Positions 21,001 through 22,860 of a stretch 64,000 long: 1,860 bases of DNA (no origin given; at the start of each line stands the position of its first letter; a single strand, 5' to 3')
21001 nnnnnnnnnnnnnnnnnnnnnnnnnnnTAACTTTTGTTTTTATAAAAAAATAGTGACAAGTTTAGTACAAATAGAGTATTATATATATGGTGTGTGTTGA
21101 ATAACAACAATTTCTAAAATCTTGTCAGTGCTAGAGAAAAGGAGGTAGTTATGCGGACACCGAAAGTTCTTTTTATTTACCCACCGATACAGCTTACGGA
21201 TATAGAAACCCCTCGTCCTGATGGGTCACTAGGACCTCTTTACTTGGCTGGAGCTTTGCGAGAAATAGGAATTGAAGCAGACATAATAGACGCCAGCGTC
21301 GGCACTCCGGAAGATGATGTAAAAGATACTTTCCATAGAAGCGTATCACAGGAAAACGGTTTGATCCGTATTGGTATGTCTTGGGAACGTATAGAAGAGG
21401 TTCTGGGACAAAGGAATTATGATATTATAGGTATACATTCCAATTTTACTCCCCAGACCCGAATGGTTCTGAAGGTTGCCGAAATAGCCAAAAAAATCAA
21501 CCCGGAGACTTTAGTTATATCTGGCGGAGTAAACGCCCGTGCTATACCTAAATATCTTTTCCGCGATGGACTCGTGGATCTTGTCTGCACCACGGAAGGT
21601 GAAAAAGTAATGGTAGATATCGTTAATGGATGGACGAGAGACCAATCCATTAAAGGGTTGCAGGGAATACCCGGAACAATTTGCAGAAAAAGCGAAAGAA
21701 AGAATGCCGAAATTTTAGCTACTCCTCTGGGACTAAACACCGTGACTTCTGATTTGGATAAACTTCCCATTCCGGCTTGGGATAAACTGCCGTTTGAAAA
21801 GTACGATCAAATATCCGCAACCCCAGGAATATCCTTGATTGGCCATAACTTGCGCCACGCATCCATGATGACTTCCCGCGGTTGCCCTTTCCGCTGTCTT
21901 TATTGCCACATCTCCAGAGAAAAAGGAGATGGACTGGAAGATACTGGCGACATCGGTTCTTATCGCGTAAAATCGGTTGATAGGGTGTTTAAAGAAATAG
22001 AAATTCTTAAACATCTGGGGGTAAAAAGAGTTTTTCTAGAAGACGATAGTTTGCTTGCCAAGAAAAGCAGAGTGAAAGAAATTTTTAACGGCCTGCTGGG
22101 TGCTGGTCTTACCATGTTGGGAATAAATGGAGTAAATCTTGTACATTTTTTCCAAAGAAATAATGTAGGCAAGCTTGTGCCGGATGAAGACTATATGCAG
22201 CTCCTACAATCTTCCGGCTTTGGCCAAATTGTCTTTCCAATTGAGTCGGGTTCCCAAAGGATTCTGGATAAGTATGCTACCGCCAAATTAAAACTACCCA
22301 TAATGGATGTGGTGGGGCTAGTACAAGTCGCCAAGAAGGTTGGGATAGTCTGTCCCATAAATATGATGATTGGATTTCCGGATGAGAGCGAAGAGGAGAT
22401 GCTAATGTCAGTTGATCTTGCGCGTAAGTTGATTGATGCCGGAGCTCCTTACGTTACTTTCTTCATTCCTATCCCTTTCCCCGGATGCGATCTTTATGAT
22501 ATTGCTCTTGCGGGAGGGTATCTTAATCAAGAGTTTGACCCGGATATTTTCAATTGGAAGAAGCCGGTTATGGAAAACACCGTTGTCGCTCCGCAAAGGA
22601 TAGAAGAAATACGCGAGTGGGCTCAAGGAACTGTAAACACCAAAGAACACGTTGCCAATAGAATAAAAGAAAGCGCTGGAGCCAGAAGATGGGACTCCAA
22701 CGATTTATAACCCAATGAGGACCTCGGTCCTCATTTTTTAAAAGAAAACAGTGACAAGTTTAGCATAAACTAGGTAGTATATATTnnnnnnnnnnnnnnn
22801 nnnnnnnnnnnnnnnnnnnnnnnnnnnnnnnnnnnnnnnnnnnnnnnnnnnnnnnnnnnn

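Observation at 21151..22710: Cobalamin-dependent (class B) radical SAM enzyme at the head of the GDP-heptose module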

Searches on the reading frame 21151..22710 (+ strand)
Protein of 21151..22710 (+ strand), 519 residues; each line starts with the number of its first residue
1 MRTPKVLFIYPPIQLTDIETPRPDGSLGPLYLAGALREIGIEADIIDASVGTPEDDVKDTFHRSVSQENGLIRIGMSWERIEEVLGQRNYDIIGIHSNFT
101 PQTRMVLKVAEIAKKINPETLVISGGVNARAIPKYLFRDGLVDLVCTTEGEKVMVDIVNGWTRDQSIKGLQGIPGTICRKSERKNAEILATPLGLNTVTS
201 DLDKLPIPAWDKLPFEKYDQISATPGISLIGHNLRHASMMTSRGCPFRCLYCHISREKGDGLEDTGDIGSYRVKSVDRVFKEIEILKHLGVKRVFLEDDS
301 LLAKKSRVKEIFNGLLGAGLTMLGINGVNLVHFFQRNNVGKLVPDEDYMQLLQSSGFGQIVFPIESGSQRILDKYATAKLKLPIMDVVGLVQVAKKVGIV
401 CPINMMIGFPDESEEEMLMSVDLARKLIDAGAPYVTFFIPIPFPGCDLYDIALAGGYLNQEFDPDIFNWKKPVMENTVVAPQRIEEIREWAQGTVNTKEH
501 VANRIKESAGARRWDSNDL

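Call 4: search_protein_families(library=pfam, proteins=[window:21151-22710:+], max_evalue=0.1)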
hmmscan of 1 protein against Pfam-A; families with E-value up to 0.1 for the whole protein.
window:21151-22710:+ (519 aa): 2 families
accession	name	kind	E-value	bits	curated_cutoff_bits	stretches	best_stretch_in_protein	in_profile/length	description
PF04055.27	Radical_SAM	-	3.3e-13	50.6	29.5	1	241-423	3-165/166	Radical SAM superfamily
PF02310.24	B12-binding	-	2.4e-12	47.2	32.1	1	27-157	15-120/121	B12 binding domain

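Call 5: search_protein_families(library=ncbifam, proteins=[window:21151-22710:+], max_evalue=0.1)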
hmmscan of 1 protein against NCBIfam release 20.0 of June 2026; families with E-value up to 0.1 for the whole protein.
window:21151-22710:+ (519 aa): 26 families (the best 25 are shown)
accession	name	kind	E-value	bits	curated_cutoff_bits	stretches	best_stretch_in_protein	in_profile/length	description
NF038361.1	rSAM_Sden_1168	equivalog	1.2e-36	126.4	575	1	2-461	61-482/560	Sden_1168 family B12-binding radical SAM P-methyltransferase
TIGR03471.1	HpnJ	equivalog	1.6e-22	80.1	577.6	1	83-461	61-396/472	hopanoid biosynthesis associated radical SAM protein HpnJ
NF050148.1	rSAM_ApyD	equivalog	2.2e-20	72.6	750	1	103-450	87-391/645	RiPP biosynthesis radical SAM protein ApyD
TIGR02026.1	BchE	equivalog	1.8e-19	70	481.35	1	77-484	51-416/497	magnesium-protoporphyrin IX monomethyl ester anaerobic oxidative cyclase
TIGR04479.1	bcpD_PhpK_rSAM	subfamily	3.3e-19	68.6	600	1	236-424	241-406/504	PhpK family radical SAM P-methyltransferase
TIGR04013.1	B12_SAM_MJ_1487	hypoth_equivalog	4.2e-19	68.6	251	3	359-449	268-354/382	TIGR04013 family B12-binding domain/radical SAM domain-containing protein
TIGR04014.1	B12_SAM_MJ_0865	equivalog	2.1e-15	56.5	360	1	239-452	163-358/434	methyl-coenzyme M reductase glutamine C-methyltransferase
TIGR03975.1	rSAM_ocin_1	subfamily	8.9e-14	50.9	281.85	1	81-423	120-426/606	RiPP maturation radical SAM C-methyltransferase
NF033712.0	B12_rSAM_KedN5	subfamily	9.9e-14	50.5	700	1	80-298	53-248/624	KedN5 family methylcobalamin-dependent radical SAM C-methyltransferase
TIGR04072.2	rSAM_ladder_B12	equivalog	1.9e-12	46.5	360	2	237-461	181-381/443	lipid biosynthesis B12-binding/radical SAM protein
TIGR04190.1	B12_SAM_Ta0216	equivalog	5.8e-12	45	500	1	83-450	73-424/554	TIGR04190 family B12-binding domain/radical SAM domain protein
TIGR04367.1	HpnR_B12_rSAM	equivalog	2e-11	43.1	650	1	84-417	55-342/490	hopanoid C-3 methylase HpnR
NF033070.1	rSAM_AprD4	equivalog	5.7e-11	42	500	1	167-485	142-421/456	AprD4 family radical SAM diol-dehydratase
TIGR04295.1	B12_rSAM_oligo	hypoth_equivalog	6.9e-08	31.6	400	1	119-315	101-269/422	TIGR04295 family B12-binding domain-containing radical SAM protein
TIGR04428.1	B12_rSAM_trp_MT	equivalog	2.9e-07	29.2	500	1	32-427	22-398/558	tryptophan 2-C-methyltransferase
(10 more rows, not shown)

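Call 11: find_homologous_proteins(query=window:21151-22710:+, max_evalue=1e-10)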
Query window:21151-22710:+ (519 aa): 1586 proteins with E <= 1e-10 among 8000 candidates; the best 120 are listed.
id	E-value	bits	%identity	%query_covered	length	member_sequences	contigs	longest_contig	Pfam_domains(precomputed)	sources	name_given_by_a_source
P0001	0.0e+0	1185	100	100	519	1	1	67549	PF04055.28,PF02310.25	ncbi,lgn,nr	ncbi:MAG: radical SAM protein [bacterium]|nr:radical SAM protein [bacterium]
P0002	1.4e-207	708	60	99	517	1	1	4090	PF04055.28,PF02310.25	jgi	-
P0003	4.3e-207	707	60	100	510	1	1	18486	PF04055.28,PF02310.25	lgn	-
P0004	1.6e-206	705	62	99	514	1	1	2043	PF04055.28,PF02310.25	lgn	-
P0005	7.0e-206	703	61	99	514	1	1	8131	PF04055.28,PF02310.25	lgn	-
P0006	9.2e-203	693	61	99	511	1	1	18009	PF04055.28,PF02310.25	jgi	-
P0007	4.5e-199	680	60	99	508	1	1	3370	PF04055.28,PF02310.25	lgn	-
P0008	6.8e-198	676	59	99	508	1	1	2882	PF04055.28,PF02310.25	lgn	-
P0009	4.4e-197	674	60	100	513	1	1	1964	PF04055.28,PF02310.25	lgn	-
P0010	5.5e-197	673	59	99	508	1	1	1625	PF04055.28,PF02310.25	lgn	-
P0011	7.8e-197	673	59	99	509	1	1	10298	PF04055.28,PF02310.25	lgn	-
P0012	2.2e-196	671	60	99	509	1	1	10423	PF04055.28,PF02310.25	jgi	jgi:radical SAM superfamily enzyme YgiQ (UPF0313 family)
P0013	5.7e-196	670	58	99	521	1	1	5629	PF04055.28,PF02310.25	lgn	-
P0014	1.1e-195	669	60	98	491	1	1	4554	PF04055.28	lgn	-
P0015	1.5e-195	669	57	100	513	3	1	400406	PF04055.28,PF02310.25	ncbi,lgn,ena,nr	ncbi:MAG: radical SAM domain-containing protein [Parcubacteria group bacterium Gr01-1014_3]|nr:MAG: 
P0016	2.4e-195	668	59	99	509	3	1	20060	PF04055.28,PF02310.25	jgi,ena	-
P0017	1.7e-194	665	59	99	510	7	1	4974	PF04055.28,PF02310.25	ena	-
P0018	1.9e-194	665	59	100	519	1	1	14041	PF04055.28,PF02310.25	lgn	-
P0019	1.7e-193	662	58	99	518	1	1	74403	PF04055.28,PF02310.25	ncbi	ncbi:MAG: radical SAM protein [Minisyncoccia bacterium]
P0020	1.8e-193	662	60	97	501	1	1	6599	PF04055.28,PF02310.25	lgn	-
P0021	8.2e-193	660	59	96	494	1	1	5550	PF04055.28,PF02310.25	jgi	jgi:radical SAM superfamily enzyme YgiQ (UPF0313 family)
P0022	2.6e-192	658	56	99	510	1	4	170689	PF04055.28,PF02310.25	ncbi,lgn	-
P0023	5.0e-192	657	58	96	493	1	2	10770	PF04055.28,PF02310.25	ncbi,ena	-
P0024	9.5e-192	656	59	99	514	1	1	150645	PF04055.28,PF02310.25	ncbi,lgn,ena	-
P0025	1.6e-191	655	56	99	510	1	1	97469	PF04055.28,PF02310.25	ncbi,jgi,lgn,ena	-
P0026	9.1e-191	653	57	99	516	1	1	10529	PF04055.28,PF02310.25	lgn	-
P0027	3.9e-190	651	57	99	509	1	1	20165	PF04055.28,PF02310.25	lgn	-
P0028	4.1e-190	651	58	98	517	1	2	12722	PF04055.28,PF02310.25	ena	-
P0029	8.4e-190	650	57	99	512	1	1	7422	PF04055.28,PF02310.25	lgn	-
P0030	2.1e-189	648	55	99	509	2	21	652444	PF04055.28,PF02310.25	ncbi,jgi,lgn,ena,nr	ncbi:MAG: hypothetical protein A2W61_08300 [Deltaproteobacteria bacterium RIFCSPLOWO2_01_44_7]|nr:MA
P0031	7.1e-189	647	58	99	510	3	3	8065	PF04055.28,PF02310.25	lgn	-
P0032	2.7e-188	645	58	99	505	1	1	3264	PF04055.28,PF02310.25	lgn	-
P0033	1.6e-187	642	56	99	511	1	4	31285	PF04055.28,PF02310.25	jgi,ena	-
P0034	5.7e-187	640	56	99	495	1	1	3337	PF04055.28,PF02310.25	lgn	-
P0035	7.8e-187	640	57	100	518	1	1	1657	PF04055.28,PF02310.25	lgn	-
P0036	8.0e-187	640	57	99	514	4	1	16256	PF04055.28,PF02310.25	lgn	-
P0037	2.1e-186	639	57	100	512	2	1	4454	PF04055.28,PF02310.25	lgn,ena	-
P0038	2.6e-186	638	56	99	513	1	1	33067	PF04055.28,PF02310.25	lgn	-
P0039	3.0e-186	638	60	92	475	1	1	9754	PF04055.28,PF02310.25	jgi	-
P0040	4.0e-186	638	56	99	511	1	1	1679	PF04055.28,PF02310.25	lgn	-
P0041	4.8e-186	637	56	99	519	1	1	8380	PF04055.28,PF02310.25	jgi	jgi:anaerobic magnesium-protoporphyrin IX monomethyl ester cyclase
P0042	7.2e-186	637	57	99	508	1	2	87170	PF04055.28,PF02310.25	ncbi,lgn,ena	ncbi:MAG: radical SAM protein [Patescibacteria group bacterium]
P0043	8.1e-186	637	56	99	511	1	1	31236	PF04055.28,PF02310.25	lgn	-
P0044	2.5e-185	635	56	99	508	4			PF04055.28,PF02310.25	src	-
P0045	4.2e-185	634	54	98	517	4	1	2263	PF04055.28,PF02310.25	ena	-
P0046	1.5e-184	632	59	100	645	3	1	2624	PF04055.28,PF14602.13,PF00132.31,PF25087.2,PF25084.2,PF02310.25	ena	-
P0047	4.4e-184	631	56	99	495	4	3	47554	PF04055.28,PF02310.25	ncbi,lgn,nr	ncbi:MAG: B12-binding domain-containing radical SAM protein [Nitrospirae bacterium]|nr:B12-binding d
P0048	5.0e-184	631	56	100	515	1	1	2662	PF04055.28,PF02310.25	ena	-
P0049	5.4e-184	631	56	99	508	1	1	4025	PF04055.28,PF02310.25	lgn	-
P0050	1.5e-183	629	55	98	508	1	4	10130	PF04055.28,PF02310.25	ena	-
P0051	2.0e-183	629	56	99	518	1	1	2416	PF04055.28,PF02310.25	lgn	-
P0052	3.1e-183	628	55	100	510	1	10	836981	PF04055.28,PF02310.25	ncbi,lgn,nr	ncbi:MAG: B12-binding domain-containing radical SAM protein [Candidatus Niyogibacteria bacterium]|nr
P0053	4.6e-183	628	57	98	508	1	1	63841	PF04055.28,PF02310.25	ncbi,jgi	jgi:radical SAM superfamily enzyme YgiQ (UPF0313 family)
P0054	1.1e-182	626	57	100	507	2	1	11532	PF04055.28,PF02310.25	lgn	-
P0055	1.2e-182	626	58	98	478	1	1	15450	PF04055.28,PF02310.25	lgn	-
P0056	1.2e-182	626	58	96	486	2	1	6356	PF04055.28,PF02310.25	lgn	-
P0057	2.0e-182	625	56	99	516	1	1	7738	PF04055.28,PF02310.25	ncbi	-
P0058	4.4e-182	624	55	98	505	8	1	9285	PF04055.28,PF02310.25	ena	-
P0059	9.7e-182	623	58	98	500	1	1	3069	PF04055.28,PF02310.25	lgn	-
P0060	1.2e-181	623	56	99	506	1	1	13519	PF04055.28,PF02310.25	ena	-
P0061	2.1e-181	622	56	99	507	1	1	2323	PF04055.28,PF02310.25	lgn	-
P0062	2.6e-181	622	56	99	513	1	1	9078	PF04055.28,PF02310.25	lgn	-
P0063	3.0e-181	622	55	99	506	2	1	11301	PF04055.28,PF02310.25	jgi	jgi:radical SAM superfamily enzyme YgiQ (UPF0313 family)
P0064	3.7e-181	621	56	99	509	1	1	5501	PF04055.28,PF02310.25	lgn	-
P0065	5.0e-181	621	55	100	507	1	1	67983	PF04055.28,PF02310.25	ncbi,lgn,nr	ncbi:MAG: B12-binding domain-containing radical SAM protein [Candidatus Niyogibacteria bacterium]|nr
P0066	8.6e-181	620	58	98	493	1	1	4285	PF04055.28,PF02310.25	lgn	-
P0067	1.4e-180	619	57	98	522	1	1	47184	PF04055.28,PF02310.25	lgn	-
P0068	1.5e-180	619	57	99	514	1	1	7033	PF04055.28,PF02310.25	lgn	-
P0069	2.1e-180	619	58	98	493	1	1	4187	PF04055.28,PF02310.25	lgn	-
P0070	3.5e-180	618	56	98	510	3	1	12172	PF04055.28,PF02310.25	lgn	-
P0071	4.5e-180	618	55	99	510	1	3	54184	PF04055.28,PF02310.25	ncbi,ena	-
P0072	5.3e-180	617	55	99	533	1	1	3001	PF04055.28,PF02310.25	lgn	-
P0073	7.0e-180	617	57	97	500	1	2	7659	PF04055.28,PF02310.25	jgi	jgi:anaerobic magnesium-protoporphyrin IX monomethyl ester cyclase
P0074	1.1e-179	616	54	99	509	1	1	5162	PF04055.28,PF02310.25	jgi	-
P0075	1.6e-179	616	56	100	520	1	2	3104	PF04055.28,PF02310.25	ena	-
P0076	3.5e-179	615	56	98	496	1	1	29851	PF04055.28,PF02310.25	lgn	-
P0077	4.2e-179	614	55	97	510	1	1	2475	PF04055.28,PF02310.25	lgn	-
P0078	4.6e-179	614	55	98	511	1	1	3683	PF04055.28,PF02310.25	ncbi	-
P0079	8.2e-179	614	54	99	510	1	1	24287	PF04055.28,PF02310.25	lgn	-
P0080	1.2e-178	613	56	97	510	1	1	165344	PF04055.28,PF02310.25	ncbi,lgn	-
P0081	1.7e-178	612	55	98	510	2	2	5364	PF04055.28,PF02310.25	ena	-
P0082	3.9e-178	611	54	98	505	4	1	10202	PF04055.28,PF02310.25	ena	-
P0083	6.1e-178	611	53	98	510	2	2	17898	PF04055.28,PF02310.25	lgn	-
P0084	2.0e-177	609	54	99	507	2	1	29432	PF04055.28,PF02310.25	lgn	-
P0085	2.4e-177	609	54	98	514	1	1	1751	PF04055.28,PF02310.25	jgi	jgi:radical SAM superfamily enzyme YgiQ (UPF0313 family)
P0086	5.0e-177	608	54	98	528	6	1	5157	PF04055.28,PF02310.25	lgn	-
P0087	5.5e-177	607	54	98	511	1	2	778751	PF04055.28,PF02310.25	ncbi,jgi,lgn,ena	ncbi:MAG: radical SAM protein [Patescibacteria group bacterium]|jgi:radical SAM superfamily enzyme Y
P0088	6.1e-177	607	57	98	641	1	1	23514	PF04055.28,PF14602.13,PF00132.31,PF25087.2,PF25084.2,PF02310.25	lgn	-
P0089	7.7e-177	607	54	99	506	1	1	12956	PF04055.28,PF02310.25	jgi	-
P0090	9.5e-177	607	53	99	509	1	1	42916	PF04055.28,PF02310.25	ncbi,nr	ncbi:MAG: B12-binding domain-containing radical SAM protein [Patescibacteria group bacterium]|nr:B12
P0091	1.0e-176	607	55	96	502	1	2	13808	PF04055.28,PF02310.25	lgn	-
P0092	1.1e-176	606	53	98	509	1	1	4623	PF04055.28,PF02310.25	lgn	-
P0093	1.4e-176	606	55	98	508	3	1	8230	PF04055.28,PF02310.25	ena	-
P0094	2.1e-176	606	55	99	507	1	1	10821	PF04055.28,PF02310.25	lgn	-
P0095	2.1e-176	606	55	98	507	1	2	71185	PF04055.28,PF02310.25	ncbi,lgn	-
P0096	2.3e-176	605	54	99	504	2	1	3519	PF04055.28,PF02310.25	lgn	-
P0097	2.4e-176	605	54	99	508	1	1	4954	PF04055.28,PF02310.25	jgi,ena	-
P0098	2.8e-176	605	53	98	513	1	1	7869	PF04055.28,PF02310.25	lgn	-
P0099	2.8e-176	605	55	96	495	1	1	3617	PF04055.28,PF02310.25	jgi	jgi:radical SAM superfamily enzyme YgiQ (UPF0313 family)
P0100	3.1e-176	605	58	95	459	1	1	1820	PF04055.28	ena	-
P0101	4.8e-176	604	54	97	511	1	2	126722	PF04055.28,PF02310.25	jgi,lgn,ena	-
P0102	7.1e-176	604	53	98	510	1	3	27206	PF04055.28,PF02310.25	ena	-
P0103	8.5e-176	604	54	97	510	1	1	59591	PF04055.28,PF02310.25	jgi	jgi:radical SAM superfamily enzyme YgiQ (UPF0313 family)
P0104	9.1e-176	603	54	98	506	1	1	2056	PF04055.28,PF02310.25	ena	-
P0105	1.5e-175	603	54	99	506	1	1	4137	PF04055.28,PF02310.25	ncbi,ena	-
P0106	2.2e-175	602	52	100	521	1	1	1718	PF04055.28,PF02310.25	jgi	jgi:radical SAM superfamily enzyme YgiQ (UPF0313 family)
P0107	4.2e-175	601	53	98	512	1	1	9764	PF04055.28,PF02310.25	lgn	-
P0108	4.6e-175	601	53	99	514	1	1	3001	PF04055.28,PF02310.25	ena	-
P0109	5.2e-175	601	53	99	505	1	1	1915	PF04055.28,PF02310.25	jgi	-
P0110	5.8e-175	601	54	98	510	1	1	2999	PF04055.28,PF02310.25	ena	-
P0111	1.6e-174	599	55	98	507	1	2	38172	PF04055.28,PF02310.25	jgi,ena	-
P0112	1.9e-174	599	55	99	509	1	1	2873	PF04055.28,PF02310.25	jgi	-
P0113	2.0e-174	599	53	97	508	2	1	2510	PF04055.28,PF02310.25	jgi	jgi:anaerobic magnesium-protoporphyrin IX monomethyl ester cyclase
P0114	2.5e-174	599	54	97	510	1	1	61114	PF04055.28,PF02310.25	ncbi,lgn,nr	ncbi:B12-binding domain-containing radical SAM protein [Candidatus Peregrinibacteria bacterium]|nr:B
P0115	4.4e-174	598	54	99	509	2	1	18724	PF04055.28,PF02310.25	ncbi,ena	-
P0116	8.2e-174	597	54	99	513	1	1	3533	PF04055.28,PF02310.25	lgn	-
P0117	2.6e-173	595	53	97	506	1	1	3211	PF04055.28,PF02310.25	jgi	jgi:anaerobic magnesium-protoporphyrin IX monomethyl ester cyclase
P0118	2.7e-173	595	54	98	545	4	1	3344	PF04055.28,PF02310.25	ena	-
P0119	7.1e-173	594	53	98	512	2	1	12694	PF04055.28,PF02310.25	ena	-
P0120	1.1e-172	593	54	100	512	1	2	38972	PF04055.28,PF02310.25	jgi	jgi:anaerobic magnesium-protoporphyrin IX monomethyl ester cyclase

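Call 12: search_solved_structures(query=window:21151-22710:+, max_evalue=0.01, show_alignments=2)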
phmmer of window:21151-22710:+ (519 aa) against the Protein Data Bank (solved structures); distinct sequences matched with E-value up to 0.01: 13.
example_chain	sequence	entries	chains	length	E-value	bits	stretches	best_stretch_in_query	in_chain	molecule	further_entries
6wvs_A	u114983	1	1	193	2.3e-08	36.2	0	260-300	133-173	DeNovoTIM15 hyperstable de novo TIM barrel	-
7p12_A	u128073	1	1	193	1.4e-07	33.6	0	261-300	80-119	DeNovoTIM13-SB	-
6yqx_A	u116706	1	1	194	3.5e-07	32.3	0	260-301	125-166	de novo designed TIM barrel DeNovoTIM13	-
9ccb_A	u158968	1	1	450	6.5e-06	28.1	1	231-450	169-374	Radical SAM core domain-containing protein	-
6z2i_A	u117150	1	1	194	2.6e-05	26.1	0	259-300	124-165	de novo designed TIM barrel DeNovoTIM6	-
7osv_A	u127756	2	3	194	0.00012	24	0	262-300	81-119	DeNovoTIM6-SB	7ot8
6wxo_A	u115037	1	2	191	0.00013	23.8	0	259-300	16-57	TFD-HE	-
6wxp_A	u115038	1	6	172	0.00019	23.2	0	266-309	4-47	TFD-EE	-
6zv9_A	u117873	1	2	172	0.00036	22.4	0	266-309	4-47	TFD-EE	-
6fd2_B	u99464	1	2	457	0.00036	22.3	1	237-460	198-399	Putative apramycin biosynthetic oxidoreductase 4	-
9quc_A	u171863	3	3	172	0.0012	20.6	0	266-309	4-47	TFD-EH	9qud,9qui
9qul_A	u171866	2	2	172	0.0012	20.6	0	266-309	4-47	TFD-EH T87E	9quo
6wte_A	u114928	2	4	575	0.006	18.3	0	32-259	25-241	B12-binding domain-containing protein | Tryptophan-C2-methyltransferase containing B12-binding domain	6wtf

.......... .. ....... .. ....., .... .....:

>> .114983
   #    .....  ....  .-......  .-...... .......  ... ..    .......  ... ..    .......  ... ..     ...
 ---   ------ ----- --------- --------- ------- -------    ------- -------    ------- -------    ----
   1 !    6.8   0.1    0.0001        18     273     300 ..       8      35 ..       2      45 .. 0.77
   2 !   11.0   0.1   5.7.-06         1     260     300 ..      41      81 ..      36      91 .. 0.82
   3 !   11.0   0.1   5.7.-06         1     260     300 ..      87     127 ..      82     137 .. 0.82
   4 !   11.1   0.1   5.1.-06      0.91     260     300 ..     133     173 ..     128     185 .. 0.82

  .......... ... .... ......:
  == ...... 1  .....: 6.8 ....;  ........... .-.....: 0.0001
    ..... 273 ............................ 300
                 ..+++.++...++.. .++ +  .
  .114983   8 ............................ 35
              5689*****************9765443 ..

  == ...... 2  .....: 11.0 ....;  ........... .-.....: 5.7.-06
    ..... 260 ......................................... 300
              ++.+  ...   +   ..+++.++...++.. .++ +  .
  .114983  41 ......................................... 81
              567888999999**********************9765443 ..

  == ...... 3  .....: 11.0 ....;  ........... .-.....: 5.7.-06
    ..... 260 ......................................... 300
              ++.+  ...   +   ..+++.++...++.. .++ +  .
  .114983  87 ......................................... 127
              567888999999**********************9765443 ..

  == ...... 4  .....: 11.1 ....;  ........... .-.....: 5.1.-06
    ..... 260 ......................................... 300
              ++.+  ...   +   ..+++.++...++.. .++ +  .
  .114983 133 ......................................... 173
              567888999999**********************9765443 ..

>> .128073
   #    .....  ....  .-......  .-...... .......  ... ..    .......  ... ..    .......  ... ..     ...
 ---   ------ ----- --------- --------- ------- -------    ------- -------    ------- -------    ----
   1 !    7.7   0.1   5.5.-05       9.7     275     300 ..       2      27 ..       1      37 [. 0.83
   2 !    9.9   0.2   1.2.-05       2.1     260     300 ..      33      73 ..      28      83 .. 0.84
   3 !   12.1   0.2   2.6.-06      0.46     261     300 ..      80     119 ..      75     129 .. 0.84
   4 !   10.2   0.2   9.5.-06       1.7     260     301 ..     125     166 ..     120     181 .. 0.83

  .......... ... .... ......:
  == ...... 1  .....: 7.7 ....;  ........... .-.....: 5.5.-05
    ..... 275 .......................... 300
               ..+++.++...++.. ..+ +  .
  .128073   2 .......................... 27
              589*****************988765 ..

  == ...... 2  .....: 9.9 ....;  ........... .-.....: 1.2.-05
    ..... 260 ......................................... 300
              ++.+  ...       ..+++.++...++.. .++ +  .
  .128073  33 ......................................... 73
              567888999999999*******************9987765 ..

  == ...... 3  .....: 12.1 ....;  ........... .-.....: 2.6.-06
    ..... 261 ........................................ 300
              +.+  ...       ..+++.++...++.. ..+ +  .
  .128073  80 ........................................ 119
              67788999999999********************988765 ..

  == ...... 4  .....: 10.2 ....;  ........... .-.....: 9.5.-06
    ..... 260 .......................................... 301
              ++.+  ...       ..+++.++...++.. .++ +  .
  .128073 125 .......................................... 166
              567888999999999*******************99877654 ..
